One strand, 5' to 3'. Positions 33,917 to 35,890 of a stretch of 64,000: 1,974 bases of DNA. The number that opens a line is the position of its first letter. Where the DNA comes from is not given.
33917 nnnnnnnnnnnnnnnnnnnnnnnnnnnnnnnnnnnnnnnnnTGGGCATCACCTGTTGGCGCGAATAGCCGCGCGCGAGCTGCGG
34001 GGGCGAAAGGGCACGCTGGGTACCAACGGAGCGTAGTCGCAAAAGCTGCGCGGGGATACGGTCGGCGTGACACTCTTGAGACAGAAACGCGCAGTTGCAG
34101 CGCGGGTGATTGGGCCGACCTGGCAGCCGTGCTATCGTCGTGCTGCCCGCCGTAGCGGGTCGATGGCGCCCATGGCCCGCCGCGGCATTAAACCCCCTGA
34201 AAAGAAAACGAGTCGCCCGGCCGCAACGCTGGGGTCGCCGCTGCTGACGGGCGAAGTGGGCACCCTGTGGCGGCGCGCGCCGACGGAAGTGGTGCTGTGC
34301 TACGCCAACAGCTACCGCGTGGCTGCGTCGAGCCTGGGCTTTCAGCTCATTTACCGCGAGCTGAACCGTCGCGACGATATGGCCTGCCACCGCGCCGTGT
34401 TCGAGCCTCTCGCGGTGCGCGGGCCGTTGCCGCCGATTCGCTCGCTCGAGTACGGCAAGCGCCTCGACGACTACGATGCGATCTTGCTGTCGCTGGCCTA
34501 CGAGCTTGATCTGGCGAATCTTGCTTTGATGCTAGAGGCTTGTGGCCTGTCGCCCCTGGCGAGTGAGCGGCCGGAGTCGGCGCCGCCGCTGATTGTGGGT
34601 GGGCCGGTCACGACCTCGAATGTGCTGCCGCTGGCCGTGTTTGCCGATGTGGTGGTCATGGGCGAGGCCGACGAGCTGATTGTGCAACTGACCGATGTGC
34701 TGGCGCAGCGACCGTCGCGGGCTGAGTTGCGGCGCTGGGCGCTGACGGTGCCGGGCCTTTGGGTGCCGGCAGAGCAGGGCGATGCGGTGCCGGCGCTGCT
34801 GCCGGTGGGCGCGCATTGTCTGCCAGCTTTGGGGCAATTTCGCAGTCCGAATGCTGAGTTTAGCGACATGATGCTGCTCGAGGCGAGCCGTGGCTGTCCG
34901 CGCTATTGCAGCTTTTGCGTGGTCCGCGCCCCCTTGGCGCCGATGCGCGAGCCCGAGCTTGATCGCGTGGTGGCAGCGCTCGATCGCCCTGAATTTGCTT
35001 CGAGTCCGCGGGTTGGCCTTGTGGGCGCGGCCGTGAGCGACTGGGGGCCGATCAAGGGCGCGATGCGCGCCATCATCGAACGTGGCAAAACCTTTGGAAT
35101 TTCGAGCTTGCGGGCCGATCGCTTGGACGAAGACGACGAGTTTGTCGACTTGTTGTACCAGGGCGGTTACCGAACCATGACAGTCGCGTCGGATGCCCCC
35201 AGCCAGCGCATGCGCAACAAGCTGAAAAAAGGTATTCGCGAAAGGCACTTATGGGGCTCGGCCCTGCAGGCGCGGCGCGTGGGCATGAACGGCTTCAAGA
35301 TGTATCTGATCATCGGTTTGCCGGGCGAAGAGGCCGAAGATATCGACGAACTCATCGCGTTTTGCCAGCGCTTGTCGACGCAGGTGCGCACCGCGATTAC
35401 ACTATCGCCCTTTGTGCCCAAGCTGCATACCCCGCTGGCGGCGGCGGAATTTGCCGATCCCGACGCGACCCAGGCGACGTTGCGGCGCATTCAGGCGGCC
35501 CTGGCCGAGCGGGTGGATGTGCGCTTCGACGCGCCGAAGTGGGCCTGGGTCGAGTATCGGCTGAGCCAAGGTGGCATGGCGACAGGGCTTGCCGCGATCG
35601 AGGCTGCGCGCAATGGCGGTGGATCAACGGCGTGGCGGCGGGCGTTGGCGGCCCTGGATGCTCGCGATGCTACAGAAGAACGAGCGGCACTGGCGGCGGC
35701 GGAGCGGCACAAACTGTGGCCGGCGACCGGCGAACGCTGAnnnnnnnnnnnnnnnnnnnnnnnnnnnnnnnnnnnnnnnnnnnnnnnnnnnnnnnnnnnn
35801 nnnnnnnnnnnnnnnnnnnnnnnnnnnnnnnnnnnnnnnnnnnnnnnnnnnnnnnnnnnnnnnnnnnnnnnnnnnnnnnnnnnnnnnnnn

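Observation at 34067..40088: B12-radical-SAM gene followed by a 1228-aa lipoprotein with about twelve 8-Cys repeats and a C-terminal beta-propeller, plus a trailing small lipoprotein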

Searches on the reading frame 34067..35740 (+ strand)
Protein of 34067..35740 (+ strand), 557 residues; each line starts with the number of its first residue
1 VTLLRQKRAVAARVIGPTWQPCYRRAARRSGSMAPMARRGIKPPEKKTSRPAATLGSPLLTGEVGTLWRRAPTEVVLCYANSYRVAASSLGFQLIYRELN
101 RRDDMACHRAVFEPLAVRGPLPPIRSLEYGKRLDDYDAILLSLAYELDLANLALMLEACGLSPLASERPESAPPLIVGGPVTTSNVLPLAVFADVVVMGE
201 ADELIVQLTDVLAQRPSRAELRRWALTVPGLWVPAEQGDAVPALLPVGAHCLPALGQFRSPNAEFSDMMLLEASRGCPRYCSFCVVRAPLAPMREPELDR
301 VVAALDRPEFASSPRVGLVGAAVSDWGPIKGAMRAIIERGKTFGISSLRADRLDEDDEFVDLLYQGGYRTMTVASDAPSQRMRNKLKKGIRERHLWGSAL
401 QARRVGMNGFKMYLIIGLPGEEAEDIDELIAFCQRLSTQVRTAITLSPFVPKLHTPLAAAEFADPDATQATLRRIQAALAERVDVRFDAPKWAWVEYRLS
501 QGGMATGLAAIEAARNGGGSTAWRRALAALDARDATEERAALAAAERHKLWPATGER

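Call 7: search_protein_families(library=pfam, proteins=[window:34067-35740:+], max_evalue=0.01)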
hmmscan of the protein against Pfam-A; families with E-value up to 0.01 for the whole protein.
window:34067-35740:+ (557 aa): 2 families
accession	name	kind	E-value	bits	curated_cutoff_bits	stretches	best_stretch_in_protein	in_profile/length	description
PF19864.5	Radical_SAM_N2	-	1e-25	90.4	29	1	91-234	1-151/151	Radical SAM proteins, N-terminal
PF04055.27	Radical_SAM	-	8e-13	49.3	29.5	1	273-433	3-166/166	Radical SAM superfamily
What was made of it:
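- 34172..35740 (+): Radical SAM gene, 522 aa. It has an N-terminal Rossmann-like Radical_SAM_N2 (B12-binding-type) domain and a rSAM TIM-barrel core, with a single CxxxCxxC motif. Pfam PF19864 (1e-25) and PF04055 (call 7).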

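Call 8: search_protein_families(library=ncbifam, proteins=[window:34067-35740:+], max_evalue=0.01)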
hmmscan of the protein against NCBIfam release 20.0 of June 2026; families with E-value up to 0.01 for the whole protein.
window:34067-35740:+ (557 aa): 15 families
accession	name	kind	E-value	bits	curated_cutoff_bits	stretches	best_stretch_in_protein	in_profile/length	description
TIGR03960.1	rSAM_fuse_unch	hypoth_equivalog_domain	2.1e-46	158.7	462.3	2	266-530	251-531/605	TIGR03960 family B12-binding radical SAM protein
TIGR04013.1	B12_SAM_MJ_1487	hypoth_equivalog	2.5e-11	43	251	1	174-302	72-186/382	TIGR04013 family B12-binding domain/radical SAM domain-containing protein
TIGR04014.1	B12_SAM_MJ_0865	equivalog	2.3e-10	39.8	360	1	138-436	41-336/434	methyl-coenzyme M reductase glutamine C-methyltransferase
TIGR04295.1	B12_rSAM_oligo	hypoth_equivalog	1.7e-07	30.3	400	1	190-466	121-389/422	TIGR04295 family B12-binding domain-containing radical SAM protein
TIGR03471.1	HpnJ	equivalog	5e-07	28.9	577.6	1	270-439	199-368/472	hopanoid biosynthesis associated radical SAM protein HpnJ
TIGR04072.2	rSAM_ladder_B12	equivalog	2.8e-06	26.3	360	1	171-441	97-354/443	lipid biosynthesis B12-binding/radical SAM protein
NF050148.1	rSAM_ApyD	equivalog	2.9e-06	26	750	1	173-438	104-368/645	RiPP biosynthesis radical SAM protein ApyD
TIGR04479.1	bcpD_PhpK_rSAM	subfamily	5.5e-06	25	600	1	264-435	237-408/504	PhpK family radical SAM P-methyltransferase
TIGR04190.1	B12_SAM_Ta0216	equivalog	0.00012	20.8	500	1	370-453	328-412/554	TIGR04190 family B12-binding domain/radical SAM domain protein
TIGR00089.1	TIGR00089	subfamily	0.00023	20.1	251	0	268-327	140-199/429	MiaB/RimO family radical SAM methylthiotransferase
NF006061.0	PRK08207.1-4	equivalog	0.0022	16.9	702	1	402-447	324-369/501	coproporphyrinogen III oxidase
TIGR04385.1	B12_rSAM_cofa1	equivalog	0.0026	17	450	0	348-438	279-366/438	B12 lower ligand biosynthesis radical SAM protein BzaD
NF038361.1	rSAM_Sden_1168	equivalog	0.0055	15.3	575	0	357-437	372-452/560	Sden_1168 family B12-binding radical SAM P-methyltransferase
NF033712.0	B12_rSAM_KedN5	subfamily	0.0078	14.5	700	0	262-284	188-211/624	KedN5 family methylcobalamin-dependent radical SAM C-methyltransferase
TIGR03975.1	rSAM_ocin_1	subfamily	0.0097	14.4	281.85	0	192-307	181-304/606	RiPP maturation radical SAM C-methyltransferase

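Call 9: find_homologous_proteins(query=window:34160-35740:+, max_evalue=1e-10)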
Query window:34160-35740:+ (526 aa): 3591 proteins with E <= 1e-10 among 8000 candidates; the best 120 are listed.
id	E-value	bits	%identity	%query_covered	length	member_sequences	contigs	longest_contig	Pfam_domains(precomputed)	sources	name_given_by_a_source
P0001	0.0e+0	1031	89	99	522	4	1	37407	PF04055.28,PF19864.6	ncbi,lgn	-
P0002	3.0e-236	803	72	95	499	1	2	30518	PF04055.28,PF19864.6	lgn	-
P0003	7.6e-235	798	72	98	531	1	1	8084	PF04055.28,PF19864.6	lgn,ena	-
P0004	1.8e-231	787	73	95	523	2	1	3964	PF04055.28,PF19864.6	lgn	-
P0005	1.4e-230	784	73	95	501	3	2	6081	PF04055.28,PF19864.6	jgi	jgi:radical SAM superfamily enzyme YgiQ (UPF0313 family)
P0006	6.9e-227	772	70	98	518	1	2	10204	PF04055.28,PF19864.6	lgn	-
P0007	4.7e-223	759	69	99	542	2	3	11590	PF04055.28,PF19864.6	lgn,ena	-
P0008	9.3e-218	742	67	99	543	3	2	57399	PF04055.28,PF19864.6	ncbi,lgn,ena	-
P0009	2.0e-215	734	69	94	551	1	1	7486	PF04055.28,PF19864.6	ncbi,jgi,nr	ncbi:MAG: radical SAM protein [Deltaproteobacteria bacterium]|nr:radical SAM protein [Deltaproteobac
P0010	2.6e-213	727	67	98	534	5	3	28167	PF04055.28,PF19864.6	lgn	-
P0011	7.6e-212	722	64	100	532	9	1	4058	PF04055.28,PF19864.6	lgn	-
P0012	3.1e-211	720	64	100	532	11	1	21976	PF04055.28,PF19864.6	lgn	-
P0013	9.1e-209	712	67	94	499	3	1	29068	PF04055.28,PF19864.6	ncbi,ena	-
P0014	8.0e-206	703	64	98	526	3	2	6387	PF04055.28,PF19864.6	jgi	-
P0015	1.0e-204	699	66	95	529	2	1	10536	PF04055.28,PF19864.6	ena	-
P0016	1.5e-204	698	62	99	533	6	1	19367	PF04055.28,PF19864.6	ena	-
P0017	3.3e-203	694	65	95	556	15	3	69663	PF04055.28,PF19864.6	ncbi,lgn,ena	-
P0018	5.6e-202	690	63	98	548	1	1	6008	PF04055.28,PF19864.6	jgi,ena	-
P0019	6.9e-201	686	65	95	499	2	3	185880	PF04055.28,PF19864.6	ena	-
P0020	9.2e-198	676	65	95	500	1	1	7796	PF04055.28,PF19864.6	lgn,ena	-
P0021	2.4e-197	675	63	95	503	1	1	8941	PF04055.28,PF19864.6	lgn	-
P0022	1.4e-194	666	64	95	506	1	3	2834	PF04055.28,PF19864.6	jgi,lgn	-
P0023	8.4e-194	663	63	95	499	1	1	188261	PF04055.28,PF19864.6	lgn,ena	-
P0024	1.5e-192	659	60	98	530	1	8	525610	PF04055.28,PF19864.6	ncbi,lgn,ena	-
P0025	2.0e-191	655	62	95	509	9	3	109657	PF04055.28,PF19864.6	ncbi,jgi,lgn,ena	jgi:radical SAM superfamily enzyme YgiQ (UPF0313 family)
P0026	8.5e-184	630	61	95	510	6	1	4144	PF04055.28,PF19864.6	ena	-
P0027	9.4e-182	623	60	95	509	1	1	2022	PF04055.28,PF19864.6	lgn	-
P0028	2.5e-181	622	60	95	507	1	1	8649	PF04055.28,PF19864.6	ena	-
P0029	1.2e-180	619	61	95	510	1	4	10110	PF04055.28,PF19864.6,PF02310.25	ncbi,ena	-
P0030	1.0e-179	616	59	95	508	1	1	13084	PF04055.28,PF19864.6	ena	-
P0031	3.3e-179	615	60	95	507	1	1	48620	PF04055.28,PF19864.6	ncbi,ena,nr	ncbi:MAG: radical SAM protein [Myxococcales bacterium]|nr:radical SAM protein [Myxococcales bacteriu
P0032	7.2e-178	610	58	95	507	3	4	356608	PF04055.28,PF19864.6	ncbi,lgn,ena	-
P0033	6.8e-176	604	59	95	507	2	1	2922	PF04055.28,PF19864.6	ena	-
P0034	9.5e-176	603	59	95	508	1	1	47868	PF04055.28,PF19864.6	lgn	-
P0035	1.8e-175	602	59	95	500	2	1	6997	PF04055.28,PF19864.6,PF02310.25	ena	-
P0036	2.4e-175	602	57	95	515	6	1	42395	PF04055.28,PF19864.6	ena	-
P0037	1.9e-174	599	59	95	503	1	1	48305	PF04055.28,PF19864.6,PF02310.25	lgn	-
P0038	2.7e-174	599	59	95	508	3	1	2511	PF04055.28,PF19864.6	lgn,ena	-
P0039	3.7e-174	598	58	95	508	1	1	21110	PF04055.28,PF19864.6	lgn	-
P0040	5.2e-174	598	58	95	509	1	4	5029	PF04055.28,PF19864.6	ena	-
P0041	2.9e-173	595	58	95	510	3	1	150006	PF04055.28,PF19864.6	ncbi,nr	ncbi:MAG: radical SAM protein [Deltaproteobacteria bacterium]|nr:radical SAM protein [Deltaproteobac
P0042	8.8e-173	594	57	98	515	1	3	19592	PF04055.28,PF19864.6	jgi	-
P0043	9.1e-173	594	59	96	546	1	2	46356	PF04055.28,PF19864.6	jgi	jgi:radical SAM superfamily enzyme YgiQ (UPF0313 family)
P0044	3.7e-172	592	56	95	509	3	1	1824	PF04055.28,PF19864.6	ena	-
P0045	3.9e-171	588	57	98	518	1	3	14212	PF04055.28,PF19864.6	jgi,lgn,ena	jgi:radical SAM superfamily enzyme YgiQ (UPF0313 family)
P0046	1.7e-170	586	56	96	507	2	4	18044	PF04055.28,PF19864.6,PF02310.25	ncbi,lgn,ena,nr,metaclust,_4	ncbi:MAG TPA: radical SAM protein [Myxococcales bacterium]|nr:radical SAM protein [Myxococcales bact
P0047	2.2e-170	586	57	96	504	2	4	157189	PF04055.28,PF19864.6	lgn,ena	-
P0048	3.0e-169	582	57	95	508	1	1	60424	PF04055.28,PF19864.6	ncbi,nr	ncbi:MAG: radical SAM protein [Myxococcales bacterium]|nr:radical SAM protein [Myxococcales bacteriu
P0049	4.7e-169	581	55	95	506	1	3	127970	PF04055.28,PF19864.6,PF02310.25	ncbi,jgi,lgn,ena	-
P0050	1.8e-168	579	56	95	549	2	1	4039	PF04055.28,PF19864.6,PF02310.25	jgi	jgi:radical SAM superfamily enzyme YgiQ (UPF0313 family)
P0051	4.7e-167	575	57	95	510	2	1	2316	PF04055.28,PF19864.6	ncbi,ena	-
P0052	1.0e-165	570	58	95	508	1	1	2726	PF04055.28,PF19864.6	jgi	-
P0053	1.1e-165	570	58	93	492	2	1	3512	PF04055.28,PF19864.6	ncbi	-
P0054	5.5e-163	561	56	95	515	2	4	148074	PF04055.28,PF19864.6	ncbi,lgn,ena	-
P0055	6.5e-155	535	66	73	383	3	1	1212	PF04055.28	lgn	-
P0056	2.2e-145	503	49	94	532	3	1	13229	PF04055.28,PF19864.6,PF02310.25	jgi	-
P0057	2.2e-143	497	51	95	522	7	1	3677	PF04055.28,PF19864.6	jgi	-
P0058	3.0e-143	496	51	94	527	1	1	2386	PF04055.28,PF19864.6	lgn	-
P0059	3.5e-143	496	52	94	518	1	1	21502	PF04055.28,PF19864.6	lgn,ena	-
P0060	2.0e-142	493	50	94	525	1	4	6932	PF04055.28,PF19864.6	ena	-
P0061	7.6e-142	492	51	94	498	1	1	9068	PF04055.28,PF19864.6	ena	-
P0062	2.5e-141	490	50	94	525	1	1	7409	PF04055.28,PF19864.6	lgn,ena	-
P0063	8.4e-141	488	50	95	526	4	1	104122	PF04055.28,PF19864.6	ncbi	-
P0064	1.1e-140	488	51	94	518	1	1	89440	PF04055.28,PF19864.6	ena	-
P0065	1.4e-140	487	49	95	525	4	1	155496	PF04055.28,PF19864.6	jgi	jgi:radical SAM superfamily enzyme YgiQ (UPF0313 family)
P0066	1.8e-140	487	50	95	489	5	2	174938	PF04055.28,PF19864.6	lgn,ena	-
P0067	3.1e-140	486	50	95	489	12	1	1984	PF04055.28,PF19864.6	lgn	-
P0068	3.3e-140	486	51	95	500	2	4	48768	PF04055.28,PF19864.6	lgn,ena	-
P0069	6.7e-140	485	49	98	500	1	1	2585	PF04055.28,PF19864.6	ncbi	-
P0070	1.2e-139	484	51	95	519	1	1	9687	PF04055.28,PF19864.6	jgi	-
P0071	1.3e-139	484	52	94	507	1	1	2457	PF04055.28,PF19864.6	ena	-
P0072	3.0e-139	483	49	95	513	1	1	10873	PF04055.28,PF19864.6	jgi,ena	-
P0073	4.2e-139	482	52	94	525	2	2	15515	PF04055.28,PF19864.6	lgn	-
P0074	1.3e-138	481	51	95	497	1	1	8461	PF04055.28,PF19864.6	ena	-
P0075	2.2e-138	480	51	93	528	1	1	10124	PF04055.28,PF19864.6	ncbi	-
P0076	2.7e-138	480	49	94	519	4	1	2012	PF04055.28,PF19864.6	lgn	-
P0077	3.8e-138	479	50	95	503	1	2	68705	PF04055.28,PF19864.6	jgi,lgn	jgi:radical SAM superfamily enzyme YgiQ (UPF0313 family)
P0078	4.2e-138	479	50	94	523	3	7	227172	PF04055.28,PF19864.6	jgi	jgi:radical SAM superfamily enzyme YgiQ (UPF0313 family)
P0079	9.5e-138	478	50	94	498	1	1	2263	PF04055.28,PF19864.6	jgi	jgi:radical SAM superfamily enzyme YgiQ (UPF0313 family)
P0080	9.5e-138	478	50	95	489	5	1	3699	PF04055.28,PF19864.6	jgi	jgi:radical SAM superfamily enzyme YgiQ (UPF0313 family)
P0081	1.3e-137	478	50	95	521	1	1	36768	PF04055.28,PF19864.6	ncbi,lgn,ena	-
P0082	1.5e-137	477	50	94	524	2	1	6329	PF04055.28,PF19864.6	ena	-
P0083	3.9e-137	476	51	94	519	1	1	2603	PF04055.28,PF19864.6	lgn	-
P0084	4.5e-137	476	50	94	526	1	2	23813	PF04055.28,PF19864.6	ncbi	-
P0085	4.9e-137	476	49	94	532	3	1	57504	PF04055.28,PF19864.6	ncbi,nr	ncbi:MAG: radical SAM protein [Myxococcales bacterium]|nr:radical SAM protein [Myxococcales bacteriu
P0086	7.6e-137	475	49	94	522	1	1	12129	PF04055.28,PF19864.6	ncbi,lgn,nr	ncbi:MAG: radical SAM protein [Deltaproteobacteria bacterium]|nr:MAG: radical SAM protein [Deltaprot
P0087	8.8e-137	475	49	94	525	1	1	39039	PF04055.28,PF19864.6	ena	-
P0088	1.2e-136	474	50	98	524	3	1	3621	PF04055.28,PF19864.6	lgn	-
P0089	6.3e-136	472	50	95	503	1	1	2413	PF04055.28,PF19864.6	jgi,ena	-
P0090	7.7e-136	472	49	94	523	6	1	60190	PF04055.28,PF19864.6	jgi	jgi:radical SAM superfamily enzyme YgiQ (UPF0313 family)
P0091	1.1e-135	471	48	99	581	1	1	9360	PF04055.28,PF19864.6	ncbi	-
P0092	1.4e-135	471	48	98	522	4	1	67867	PF04055.28,PF19864.6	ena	-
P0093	3.6e-135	469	48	95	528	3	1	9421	PF04055.28,PF19864.6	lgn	-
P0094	7.4e-135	468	50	95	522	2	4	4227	PF04055.28,PF19864.6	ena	-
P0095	9.7e-135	468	48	94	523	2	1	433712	PF04055.28,PF19864.6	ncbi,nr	ncbi:MAG: radical SAM protein [Deltaproteobacteria bacterium]|nr:radical SAM protein [Deltaproteobac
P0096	2.9e-134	467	52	92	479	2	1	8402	PF04055.28,PF19864.6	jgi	jgi:radical SAM superfamily enzyme YgiQ (UPF0313 family)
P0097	3.1e-134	466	50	94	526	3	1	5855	PF04055.28,PF19864.6,PF02310.25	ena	-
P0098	4.9e-134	466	50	95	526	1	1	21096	PF04055.28,PF19864.6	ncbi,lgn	-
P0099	6.4e-134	465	48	94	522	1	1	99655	PF04055.28,PF19864.6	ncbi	ncbi:MAG: B12-binding domain-containing radical SAM protein [Myxococcota bacterium]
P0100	1.2e-133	464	48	95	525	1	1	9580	PF04055.28,PF19864.6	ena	-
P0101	1.5e-133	464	49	98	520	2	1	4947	PF04055.28,PF19864.6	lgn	-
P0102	1.7e-133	464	48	95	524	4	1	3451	PF04055.28,PF19864.6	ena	-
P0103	1.7e-133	464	47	94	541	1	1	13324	PF04055.28,PF19864.6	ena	-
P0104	1.8e-133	464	46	100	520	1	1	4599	PF04055.28,PF19864.6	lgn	-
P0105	2.2e-133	464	50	92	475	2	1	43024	PF04055.28,PF19864.6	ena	-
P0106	2.2e-133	464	49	94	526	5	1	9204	PF04055.28,PF19864.6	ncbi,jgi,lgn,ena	-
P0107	2.3e-133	464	48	95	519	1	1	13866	PF04055.28,PF19864.6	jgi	-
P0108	2.7e-133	463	49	95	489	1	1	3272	PF04055.28,PF19864.6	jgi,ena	-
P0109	3.6e-133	463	48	95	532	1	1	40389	PF04055.28,PF19864.6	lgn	-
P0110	3.8e-133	463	48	99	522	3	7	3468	PF04055.28,PF19864.6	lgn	-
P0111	5.0e-133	462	49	95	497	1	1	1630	PF04055.28,PF19864.6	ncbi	-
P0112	5.3e-133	462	47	94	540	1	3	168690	PF04055.28,PF19864.6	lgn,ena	-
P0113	9.0e-133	462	50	95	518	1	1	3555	PF04055.28,PF19864.6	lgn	-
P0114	1.4e-132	461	48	94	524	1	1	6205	PF04055.28,PF19864.6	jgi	-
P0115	1.8e-132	461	49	95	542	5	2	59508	PF04055.28,PF19864.6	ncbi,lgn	-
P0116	2.1e-132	460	49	95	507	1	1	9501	PF04055.28,PF19864.6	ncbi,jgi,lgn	ncbi:MAG: radical SAM superfamily enzyme YgiQ (UPF0313 family) [Myxococcota bacterium]|jgi:radical S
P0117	2.9e-132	460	48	95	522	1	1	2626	PF04055.28,PF19864.6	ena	-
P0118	5.1e-132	459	48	94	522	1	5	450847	PF04055.28,PF19864.6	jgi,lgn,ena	-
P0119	1.1e-131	458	49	94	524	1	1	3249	PF04055.28,PF19864.6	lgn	-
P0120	2.0e-131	457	49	94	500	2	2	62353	PF04055.28,PF19864.6,PF02310.25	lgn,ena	-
